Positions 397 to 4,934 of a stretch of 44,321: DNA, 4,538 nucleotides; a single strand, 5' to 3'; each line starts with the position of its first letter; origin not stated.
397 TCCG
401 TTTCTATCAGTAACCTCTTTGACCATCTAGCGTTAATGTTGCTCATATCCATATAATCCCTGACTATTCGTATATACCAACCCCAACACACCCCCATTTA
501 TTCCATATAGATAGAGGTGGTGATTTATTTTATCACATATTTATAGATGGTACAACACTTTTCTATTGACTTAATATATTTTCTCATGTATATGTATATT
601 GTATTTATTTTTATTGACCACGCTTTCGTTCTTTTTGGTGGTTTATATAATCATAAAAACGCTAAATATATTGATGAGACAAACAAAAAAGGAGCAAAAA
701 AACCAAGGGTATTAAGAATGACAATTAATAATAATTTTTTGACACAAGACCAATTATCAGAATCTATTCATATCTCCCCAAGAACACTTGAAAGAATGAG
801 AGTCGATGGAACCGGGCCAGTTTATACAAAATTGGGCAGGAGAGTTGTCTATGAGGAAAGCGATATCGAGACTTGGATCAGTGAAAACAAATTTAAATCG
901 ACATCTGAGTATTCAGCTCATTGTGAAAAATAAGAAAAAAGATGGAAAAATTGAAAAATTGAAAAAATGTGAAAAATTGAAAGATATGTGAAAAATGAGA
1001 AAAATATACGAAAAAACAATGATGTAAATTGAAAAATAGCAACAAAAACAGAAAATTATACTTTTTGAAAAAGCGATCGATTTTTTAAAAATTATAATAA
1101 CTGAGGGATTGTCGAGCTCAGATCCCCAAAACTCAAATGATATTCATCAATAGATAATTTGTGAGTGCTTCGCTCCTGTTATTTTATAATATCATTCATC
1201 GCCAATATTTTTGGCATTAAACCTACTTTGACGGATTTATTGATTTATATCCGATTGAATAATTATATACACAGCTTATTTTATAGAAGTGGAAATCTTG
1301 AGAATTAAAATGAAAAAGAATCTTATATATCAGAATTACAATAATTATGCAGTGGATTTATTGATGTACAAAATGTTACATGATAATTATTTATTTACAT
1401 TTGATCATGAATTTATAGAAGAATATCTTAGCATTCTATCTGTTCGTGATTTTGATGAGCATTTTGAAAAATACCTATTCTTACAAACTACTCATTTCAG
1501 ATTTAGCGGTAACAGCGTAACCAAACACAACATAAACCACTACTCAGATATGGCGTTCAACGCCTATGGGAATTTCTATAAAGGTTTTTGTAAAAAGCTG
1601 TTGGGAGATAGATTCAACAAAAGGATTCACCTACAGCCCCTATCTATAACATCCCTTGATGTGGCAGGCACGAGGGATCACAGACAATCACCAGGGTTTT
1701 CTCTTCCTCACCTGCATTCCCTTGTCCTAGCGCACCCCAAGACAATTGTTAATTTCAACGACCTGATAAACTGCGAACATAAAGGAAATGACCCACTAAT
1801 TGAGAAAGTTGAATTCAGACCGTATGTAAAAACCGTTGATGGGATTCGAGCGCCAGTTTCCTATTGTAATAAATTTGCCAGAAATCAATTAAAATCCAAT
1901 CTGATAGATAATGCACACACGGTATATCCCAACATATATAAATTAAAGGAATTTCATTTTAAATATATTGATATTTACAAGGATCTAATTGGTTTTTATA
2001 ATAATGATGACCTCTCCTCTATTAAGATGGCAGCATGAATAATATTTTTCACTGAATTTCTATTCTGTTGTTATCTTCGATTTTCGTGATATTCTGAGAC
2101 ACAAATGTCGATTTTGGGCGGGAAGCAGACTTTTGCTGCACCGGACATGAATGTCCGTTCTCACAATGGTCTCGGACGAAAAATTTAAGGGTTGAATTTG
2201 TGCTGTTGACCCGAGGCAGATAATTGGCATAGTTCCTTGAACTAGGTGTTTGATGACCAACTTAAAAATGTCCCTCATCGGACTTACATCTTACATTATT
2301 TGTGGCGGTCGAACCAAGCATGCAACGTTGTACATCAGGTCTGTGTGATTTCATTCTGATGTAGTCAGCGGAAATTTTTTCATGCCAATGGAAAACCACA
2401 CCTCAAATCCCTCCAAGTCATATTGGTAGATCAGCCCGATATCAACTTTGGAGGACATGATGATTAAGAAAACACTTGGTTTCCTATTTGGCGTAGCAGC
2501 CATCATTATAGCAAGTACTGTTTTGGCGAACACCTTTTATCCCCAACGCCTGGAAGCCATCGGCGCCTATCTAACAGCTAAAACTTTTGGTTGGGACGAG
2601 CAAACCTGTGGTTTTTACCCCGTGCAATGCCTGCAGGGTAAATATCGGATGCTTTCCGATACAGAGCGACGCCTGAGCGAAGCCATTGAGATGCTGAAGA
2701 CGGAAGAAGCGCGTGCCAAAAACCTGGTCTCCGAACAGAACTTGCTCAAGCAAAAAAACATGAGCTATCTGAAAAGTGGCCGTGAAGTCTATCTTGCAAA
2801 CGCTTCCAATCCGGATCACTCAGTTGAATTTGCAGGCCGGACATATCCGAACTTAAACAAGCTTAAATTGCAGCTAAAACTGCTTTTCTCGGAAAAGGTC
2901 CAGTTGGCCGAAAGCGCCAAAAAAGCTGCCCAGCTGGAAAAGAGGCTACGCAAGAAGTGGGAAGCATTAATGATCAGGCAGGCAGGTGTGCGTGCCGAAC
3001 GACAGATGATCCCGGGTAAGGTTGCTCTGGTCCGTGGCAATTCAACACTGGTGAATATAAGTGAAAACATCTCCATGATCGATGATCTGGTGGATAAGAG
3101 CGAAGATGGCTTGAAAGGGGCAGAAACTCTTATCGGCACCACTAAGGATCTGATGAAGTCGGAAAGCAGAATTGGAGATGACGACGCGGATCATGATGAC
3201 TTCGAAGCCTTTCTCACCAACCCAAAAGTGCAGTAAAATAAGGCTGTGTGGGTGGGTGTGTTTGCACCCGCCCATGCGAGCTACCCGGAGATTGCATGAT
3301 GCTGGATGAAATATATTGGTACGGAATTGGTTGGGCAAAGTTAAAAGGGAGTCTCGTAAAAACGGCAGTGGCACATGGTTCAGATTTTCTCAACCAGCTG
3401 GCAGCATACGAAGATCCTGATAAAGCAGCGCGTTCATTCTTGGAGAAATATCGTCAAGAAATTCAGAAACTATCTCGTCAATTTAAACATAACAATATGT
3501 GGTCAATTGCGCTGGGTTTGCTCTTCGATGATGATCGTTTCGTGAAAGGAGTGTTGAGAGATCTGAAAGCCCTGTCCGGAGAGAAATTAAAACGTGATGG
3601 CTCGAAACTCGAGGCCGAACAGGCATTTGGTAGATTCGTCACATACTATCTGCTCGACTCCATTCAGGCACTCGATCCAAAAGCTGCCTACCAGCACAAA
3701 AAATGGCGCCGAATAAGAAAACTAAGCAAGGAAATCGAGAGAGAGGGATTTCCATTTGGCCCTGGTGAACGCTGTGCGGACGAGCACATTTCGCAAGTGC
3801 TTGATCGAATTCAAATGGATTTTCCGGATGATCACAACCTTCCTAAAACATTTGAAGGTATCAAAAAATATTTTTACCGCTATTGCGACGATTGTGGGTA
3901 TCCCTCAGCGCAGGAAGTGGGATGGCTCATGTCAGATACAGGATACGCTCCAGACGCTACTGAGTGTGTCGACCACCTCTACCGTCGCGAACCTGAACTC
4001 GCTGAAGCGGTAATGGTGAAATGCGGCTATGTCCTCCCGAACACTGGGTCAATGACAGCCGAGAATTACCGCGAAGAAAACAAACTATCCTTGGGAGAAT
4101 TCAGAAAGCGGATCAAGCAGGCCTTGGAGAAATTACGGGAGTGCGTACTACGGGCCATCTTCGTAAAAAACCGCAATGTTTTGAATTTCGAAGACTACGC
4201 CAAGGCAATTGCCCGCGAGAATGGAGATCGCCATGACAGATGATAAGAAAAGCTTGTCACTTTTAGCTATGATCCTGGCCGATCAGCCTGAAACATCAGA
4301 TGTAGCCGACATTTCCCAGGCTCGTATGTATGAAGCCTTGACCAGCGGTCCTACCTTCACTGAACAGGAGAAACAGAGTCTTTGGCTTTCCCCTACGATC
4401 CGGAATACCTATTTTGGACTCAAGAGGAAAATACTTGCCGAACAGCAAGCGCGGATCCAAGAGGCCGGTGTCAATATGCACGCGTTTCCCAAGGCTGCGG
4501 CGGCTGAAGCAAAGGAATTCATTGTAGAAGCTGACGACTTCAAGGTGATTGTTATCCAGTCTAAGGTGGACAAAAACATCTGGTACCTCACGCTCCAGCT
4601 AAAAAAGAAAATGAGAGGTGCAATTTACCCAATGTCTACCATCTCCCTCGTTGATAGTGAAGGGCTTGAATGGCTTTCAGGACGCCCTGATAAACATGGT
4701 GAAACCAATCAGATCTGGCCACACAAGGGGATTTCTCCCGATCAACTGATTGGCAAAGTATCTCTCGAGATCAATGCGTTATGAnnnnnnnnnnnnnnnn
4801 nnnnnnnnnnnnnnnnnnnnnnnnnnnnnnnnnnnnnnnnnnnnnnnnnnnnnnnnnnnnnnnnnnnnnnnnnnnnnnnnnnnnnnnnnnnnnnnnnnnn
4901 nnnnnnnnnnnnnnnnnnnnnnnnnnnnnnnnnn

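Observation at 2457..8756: Five-gene operon combining envelope-facing modules with a HEPN-Lon-TM giant protein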

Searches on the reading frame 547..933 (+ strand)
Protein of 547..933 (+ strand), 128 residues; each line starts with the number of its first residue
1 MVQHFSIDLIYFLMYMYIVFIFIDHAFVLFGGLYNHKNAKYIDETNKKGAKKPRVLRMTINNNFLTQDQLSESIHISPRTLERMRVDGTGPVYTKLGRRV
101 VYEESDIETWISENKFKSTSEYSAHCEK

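Call 15: search_protein_families(library=pfam, proteins=[window:547-933:+], max_evalue=0.01)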
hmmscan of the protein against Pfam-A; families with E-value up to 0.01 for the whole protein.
window:547-933:+ (128 aa): 1 family
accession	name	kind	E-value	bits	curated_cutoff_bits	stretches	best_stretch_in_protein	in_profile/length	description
PF12728.13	HTH_17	-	8.8e-08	32.7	27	1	64-114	1-50/51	Helix-turn-helix domain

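Call 16: search_protein_families(library=padloc, proteins=[window:547-933:+], max_evalue=0.01)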
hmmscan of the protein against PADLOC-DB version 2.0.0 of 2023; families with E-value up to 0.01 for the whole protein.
window:547-933:+ (128 aa): 0 families

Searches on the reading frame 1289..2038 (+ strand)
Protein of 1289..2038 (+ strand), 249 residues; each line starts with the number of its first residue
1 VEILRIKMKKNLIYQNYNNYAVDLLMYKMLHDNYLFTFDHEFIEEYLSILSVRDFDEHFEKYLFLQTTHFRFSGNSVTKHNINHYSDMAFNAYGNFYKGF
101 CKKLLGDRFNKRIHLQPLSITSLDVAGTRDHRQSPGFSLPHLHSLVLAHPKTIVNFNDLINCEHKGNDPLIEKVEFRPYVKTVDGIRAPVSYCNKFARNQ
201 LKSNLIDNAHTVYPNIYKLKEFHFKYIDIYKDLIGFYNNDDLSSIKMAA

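Call 15: search_protein_families(library=pfam, proteins=[window:1289-2038:+], max_evalue=0.01)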
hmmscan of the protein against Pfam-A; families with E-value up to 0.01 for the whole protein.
window:1289-2038:+ (249 aa): 0 families

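Call 16: search_protein_families(library=padloc, proteins=[window:1289-2038:+], max_evalue=0.01)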
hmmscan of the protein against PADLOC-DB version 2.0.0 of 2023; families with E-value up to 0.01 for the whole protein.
window:1289-2038:+ (249 aa): 0 families

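Call 20: search_protein_families(library=phrogs, proteins=[window:1289-2038:+], max_evalue=0.1)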
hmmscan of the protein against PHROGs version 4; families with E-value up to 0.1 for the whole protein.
window:1289-2038:+ (249 aa): 1 family
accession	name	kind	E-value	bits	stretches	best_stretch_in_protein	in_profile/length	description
phrog_7578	-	unknown function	0.071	13.1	1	190-227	97-134/300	-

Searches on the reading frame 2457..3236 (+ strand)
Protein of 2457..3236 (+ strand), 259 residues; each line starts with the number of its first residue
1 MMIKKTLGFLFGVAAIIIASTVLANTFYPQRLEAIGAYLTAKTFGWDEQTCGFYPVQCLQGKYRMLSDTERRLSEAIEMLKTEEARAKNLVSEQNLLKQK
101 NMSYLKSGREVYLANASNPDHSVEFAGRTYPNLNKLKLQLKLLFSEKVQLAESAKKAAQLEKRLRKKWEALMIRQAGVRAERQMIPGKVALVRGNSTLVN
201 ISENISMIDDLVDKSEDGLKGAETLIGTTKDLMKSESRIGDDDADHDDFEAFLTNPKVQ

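Call 3: search_protein_families(library=pfam, proteins=[window:2457-3236:+], max_evalue=1)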
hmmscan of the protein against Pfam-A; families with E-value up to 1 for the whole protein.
window:2457-3236:+ (259 aa): 0 families

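Call 4: search_protein_families(library=padloc, proteins=[window:2457-3236:+], max_evalue=1)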
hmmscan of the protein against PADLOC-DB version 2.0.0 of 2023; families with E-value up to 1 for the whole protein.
window:2457-3236:+ (259 aa): 0 families

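Call 5: search_protein_families(library=ncbifam, proteins=[window:2457-3236:+], max_evalue=1)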
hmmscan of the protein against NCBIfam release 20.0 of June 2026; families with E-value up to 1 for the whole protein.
window:2457-3236:+ (259 aa): 1 family
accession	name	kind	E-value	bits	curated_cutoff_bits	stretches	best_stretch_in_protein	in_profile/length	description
NF006543.0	PRK09039.1-2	equivalog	0.03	14.1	305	1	54-224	44-180/350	peptidoglycan -binding protein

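Call 20: search_protein_families(library=phrogs, proteins=[window:2457-3236:+], max_evalue=0.1)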
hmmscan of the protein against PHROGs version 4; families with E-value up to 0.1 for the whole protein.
window:2457-3236:+ (259 aa): 1 family
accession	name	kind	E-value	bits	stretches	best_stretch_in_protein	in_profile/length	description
phrog_5027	-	unknown function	0.065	14.2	0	72-106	16-50/75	-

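Call 53: search_solved_structures(query=A4, max_evalue=10, show_alignments=1)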
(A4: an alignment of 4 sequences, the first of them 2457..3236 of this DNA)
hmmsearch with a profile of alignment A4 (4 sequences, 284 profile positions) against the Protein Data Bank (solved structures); distinct sequences matched with E-value up to 10: 0.

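Call 59: find_related_loci(query=A4, collection=genome_contigs, flank=10000)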
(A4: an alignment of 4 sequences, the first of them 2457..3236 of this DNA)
Query A4 (259 aa) in genome_contigs; peptide patterns used: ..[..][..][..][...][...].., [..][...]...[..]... (x = any residue, [..] = any of these).
307 stretches matched a pattern; 4 encode a relative of the query (tblastn E <= 1e-3); 4 distinct loci.
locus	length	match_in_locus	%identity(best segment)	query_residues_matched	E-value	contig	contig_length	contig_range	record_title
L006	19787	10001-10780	35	1-253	4e-43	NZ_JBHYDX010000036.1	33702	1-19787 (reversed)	MAG: Pannonibacter sp. isolate CCAP1437_1_bin-011 CCAP1437_1_bin-011_c36, whole genome shotgun sequence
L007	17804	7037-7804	30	1-253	1e-40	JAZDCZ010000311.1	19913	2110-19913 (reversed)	MAG: Gemmatimonadota bacterium isolate LQ108M_Bin_24 LQ108M_Bin_24_scaffold_312, whole genome shotgun sequence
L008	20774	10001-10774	33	1-253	5e-40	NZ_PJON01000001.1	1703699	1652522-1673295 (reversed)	Tabrizicola aquatica strain RCRI19 contig1, whole genome shotgun sequence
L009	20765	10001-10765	34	2-255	2e-47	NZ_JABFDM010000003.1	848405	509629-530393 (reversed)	Bradyrhizobium aeschynomenes strain 83002 Scaffold3, whole genome shotgun sequence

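Call 61: find_related_loci(query=A4, collection=metagenome_contigs, flank=10000)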
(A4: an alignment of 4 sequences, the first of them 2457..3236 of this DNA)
Query A4 (259 aa) in metagenome_contigs; peptide patterns used: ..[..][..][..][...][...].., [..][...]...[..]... (x = any residue, [..] = any of these).
317 stretches matched a pattern; 4 encode a relative of the query (tblastn E <= 1e-3); 4 distinct loci.
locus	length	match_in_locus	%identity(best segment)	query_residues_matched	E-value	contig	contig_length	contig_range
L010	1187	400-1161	35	2-255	4e-51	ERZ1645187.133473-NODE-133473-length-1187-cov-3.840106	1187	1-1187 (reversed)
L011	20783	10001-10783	35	2-255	3e-42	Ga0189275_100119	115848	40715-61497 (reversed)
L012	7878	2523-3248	34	11-253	3e-38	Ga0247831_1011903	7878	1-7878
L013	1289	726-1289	36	44-225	3e-35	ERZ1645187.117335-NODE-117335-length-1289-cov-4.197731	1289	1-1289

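Call 87: search_protein_families(library=pfam, proteins=[L007:3631-5847:-, L007:14374-15621:-, L007:15623-17755:-, L011:7224-9014:-, L011:5536-7119:+, L011:19342-20783:+], max_evalue=0.001)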
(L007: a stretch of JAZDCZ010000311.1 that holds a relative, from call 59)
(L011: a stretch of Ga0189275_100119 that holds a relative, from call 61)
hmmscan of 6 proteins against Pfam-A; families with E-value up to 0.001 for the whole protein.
L007:3631-5847:- (738 aa): 9 families
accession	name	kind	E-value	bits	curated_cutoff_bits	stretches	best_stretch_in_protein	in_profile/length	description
PF13426.13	PAS_9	-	9.4e-25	87.3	27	2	391-493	2-103/103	PAS domain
PF02518.31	HATPase_c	-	3.9e-24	85.7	26.4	1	614-724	1-109/111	Histidine kinase-, DNA gyrase B-, and HSP90-like ATPase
PF00989.32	PAS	-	7.9e-21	74.6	22.6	2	384-488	5-110/113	PAS fold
PF00512.31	HisKA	-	2.8e-18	66.2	26.9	1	500-568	1-66/66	His Kinase A (phospho-acceptor) domain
PF08448.16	PAS_4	-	1.8e-15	57.5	23.1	2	262-372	1-108/110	PAS fold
PF13188.13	PAS_8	-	6.1e-12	45.4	21.8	2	257-301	2-47/65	PAS domain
PF08447.18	PAS_3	-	3.4e-09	37.3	25.6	1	405-487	4-88/89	PAS fold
PF24820.1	Diguanyl_cycl_sensor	-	3.7e-06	27.3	28.1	1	263-368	3-109/109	Diguanylate cyclase-like sensor domain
PF12860.13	PAS_7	-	0.00091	19.8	27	0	262-312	1-52/115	PAS fold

L007:14374-15621:- (415 aa): 0 families

L007:15623-17755:- (710 aa): 1 family
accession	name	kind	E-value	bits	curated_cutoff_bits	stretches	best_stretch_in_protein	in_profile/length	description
PF01833.30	TIG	-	2.4e-09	37.5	20.9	1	87-128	1-44/84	IPT/TIG domain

L011:7224-9014:- (596 aa): 2 families
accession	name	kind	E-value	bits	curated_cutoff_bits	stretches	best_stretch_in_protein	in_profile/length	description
PF03235.19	GmrSD_N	-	3.8e-37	128.8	33.2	1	15-231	3-199/199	GmrSD restriction endonuclease, N-terminal domain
PF07510.16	GmrSD_C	-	1.2e-23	83.9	23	1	421-577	6-136/138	GmrSD restriction endonucleases, C-terminal domain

L011:5536-7119:+ (527 aa): 1 family
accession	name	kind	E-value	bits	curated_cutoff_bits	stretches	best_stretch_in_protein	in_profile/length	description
PF22522.2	DUF6998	-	3.5e-09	37.1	27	1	329-426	24-116/136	Family of unknown function (DUF6998)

L011:19342-20783:+ (480 aa): 0 families

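Call 88: search_protein_families(library=padloc, proteins=[L007:14374-15621:-, L007:15623-17755:-, L011:5536-7119:+, L011:19342-20783:+, L011:18663-19331:+], max_evalue=0.001)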
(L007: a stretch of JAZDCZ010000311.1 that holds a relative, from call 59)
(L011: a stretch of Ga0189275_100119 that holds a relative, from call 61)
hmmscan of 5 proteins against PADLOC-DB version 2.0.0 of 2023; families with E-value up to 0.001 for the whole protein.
L007:14374-15621:- (415 aa): 0 families

L007:15623-17755:- (710 aa): 0 families

L011:5536-7119:+ (527 aa): 0 families

L011:19342-20783:+ (480 aa): 0 families

L011:18663-19331:+ (222 aa): 0 families

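Call 91: find_related_loci(query=A4, collection=viral_contigs, flank=8000)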
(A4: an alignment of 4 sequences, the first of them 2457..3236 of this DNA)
Query A4 (259 aa) in viral_contigs; peptide patterns used: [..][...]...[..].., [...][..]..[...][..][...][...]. (x = any residue, [..] = any of these).
40 stretches matched a pattern; 1 encode a relative of the query (tblastn E <= 1e-3); 1 distinct loci.
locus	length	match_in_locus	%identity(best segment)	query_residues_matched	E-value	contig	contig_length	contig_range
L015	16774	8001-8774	33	1-253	1e-40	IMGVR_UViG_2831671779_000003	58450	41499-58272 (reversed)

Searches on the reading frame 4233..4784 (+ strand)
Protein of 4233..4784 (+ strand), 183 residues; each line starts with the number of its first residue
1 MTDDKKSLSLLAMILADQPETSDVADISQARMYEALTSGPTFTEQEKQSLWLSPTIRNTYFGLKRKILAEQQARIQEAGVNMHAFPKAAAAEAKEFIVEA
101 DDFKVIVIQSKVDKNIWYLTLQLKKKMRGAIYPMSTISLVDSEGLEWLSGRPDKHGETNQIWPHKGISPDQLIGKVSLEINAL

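Call 3: search_protein_families(library=pfam, proteins=[window:4233-4784:+], max_evalue=1)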
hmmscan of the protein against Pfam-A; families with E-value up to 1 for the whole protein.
window:4233-4784:+ (183 aa): 2 families
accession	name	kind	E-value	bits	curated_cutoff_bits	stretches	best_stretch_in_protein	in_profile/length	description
PF06023.18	Csa1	-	0.088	12.6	27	1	54-127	56-128/292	CRISPR-associated exonuclease Csa1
PF24735.1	DUF7686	-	0.17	12.3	24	1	81-131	22-72/73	Domain of unknown function (DUF7686)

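Call 4: search_protein_families(library=padloc, proteins=[window:4233-4784:+], max_evalue=1)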
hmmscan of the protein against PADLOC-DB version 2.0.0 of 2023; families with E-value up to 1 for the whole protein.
window:4233-4784:+ (183 aa): 0 families

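Call 5: search_protein_families(library=ncbifam, proteins=[window:4233-4784:+], max_evalue=1)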
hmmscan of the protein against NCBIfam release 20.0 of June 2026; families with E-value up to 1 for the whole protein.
window:4233-4784:+ (183 aa): 1 family
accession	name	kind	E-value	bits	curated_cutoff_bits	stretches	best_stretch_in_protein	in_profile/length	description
NF009198.0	PRK12546.1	equivalog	0.031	14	270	1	7-70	19-80/188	RNA polymerase sigma factor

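Call 20: search_protein_families(library=phrogs, proteins=[window:4233-4784:+], max_evalue=0.1)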
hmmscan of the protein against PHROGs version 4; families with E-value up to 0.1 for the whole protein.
window:4233-4784:+ (183 aa): 1 family
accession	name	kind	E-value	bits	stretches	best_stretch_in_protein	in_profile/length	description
phrog_12008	-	unknown function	0.018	16.4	1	99-148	33-78/110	-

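Call 52: search_solved_structures(query=A6, max_evalue=10, show_alignments=2)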
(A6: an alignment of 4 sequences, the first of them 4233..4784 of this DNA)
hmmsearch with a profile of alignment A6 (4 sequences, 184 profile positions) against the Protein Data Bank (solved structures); distinct sequences matched with E-value up to 10: 1.
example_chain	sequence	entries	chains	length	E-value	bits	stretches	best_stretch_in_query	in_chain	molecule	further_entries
4wv3_A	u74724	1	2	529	1.6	11.2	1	139-173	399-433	Anthranilate-CoA ligase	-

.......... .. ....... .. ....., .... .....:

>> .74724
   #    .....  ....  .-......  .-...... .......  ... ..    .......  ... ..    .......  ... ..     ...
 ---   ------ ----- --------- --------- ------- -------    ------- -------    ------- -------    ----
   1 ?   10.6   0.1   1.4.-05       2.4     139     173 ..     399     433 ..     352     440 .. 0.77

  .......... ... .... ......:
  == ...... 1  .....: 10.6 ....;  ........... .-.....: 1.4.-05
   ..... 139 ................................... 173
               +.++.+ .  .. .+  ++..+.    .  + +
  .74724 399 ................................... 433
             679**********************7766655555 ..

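Call 117: search_solved_structures(query=A10, max_evalue=10, show_alignments=2)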
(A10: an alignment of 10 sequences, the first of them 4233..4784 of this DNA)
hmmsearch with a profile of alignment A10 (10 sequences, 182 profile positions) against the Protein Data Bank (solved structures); distinct sequences matched with E-value up to 10: 2.
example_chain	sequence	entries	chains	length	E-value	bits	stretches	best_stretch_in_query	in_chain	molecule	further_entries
2lta_A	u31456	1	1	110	0.1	15.2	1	65-123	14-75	De novo designed protein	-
2gpz_A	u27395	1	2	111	1.2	11.7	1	117-170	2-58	transthyretin-like protein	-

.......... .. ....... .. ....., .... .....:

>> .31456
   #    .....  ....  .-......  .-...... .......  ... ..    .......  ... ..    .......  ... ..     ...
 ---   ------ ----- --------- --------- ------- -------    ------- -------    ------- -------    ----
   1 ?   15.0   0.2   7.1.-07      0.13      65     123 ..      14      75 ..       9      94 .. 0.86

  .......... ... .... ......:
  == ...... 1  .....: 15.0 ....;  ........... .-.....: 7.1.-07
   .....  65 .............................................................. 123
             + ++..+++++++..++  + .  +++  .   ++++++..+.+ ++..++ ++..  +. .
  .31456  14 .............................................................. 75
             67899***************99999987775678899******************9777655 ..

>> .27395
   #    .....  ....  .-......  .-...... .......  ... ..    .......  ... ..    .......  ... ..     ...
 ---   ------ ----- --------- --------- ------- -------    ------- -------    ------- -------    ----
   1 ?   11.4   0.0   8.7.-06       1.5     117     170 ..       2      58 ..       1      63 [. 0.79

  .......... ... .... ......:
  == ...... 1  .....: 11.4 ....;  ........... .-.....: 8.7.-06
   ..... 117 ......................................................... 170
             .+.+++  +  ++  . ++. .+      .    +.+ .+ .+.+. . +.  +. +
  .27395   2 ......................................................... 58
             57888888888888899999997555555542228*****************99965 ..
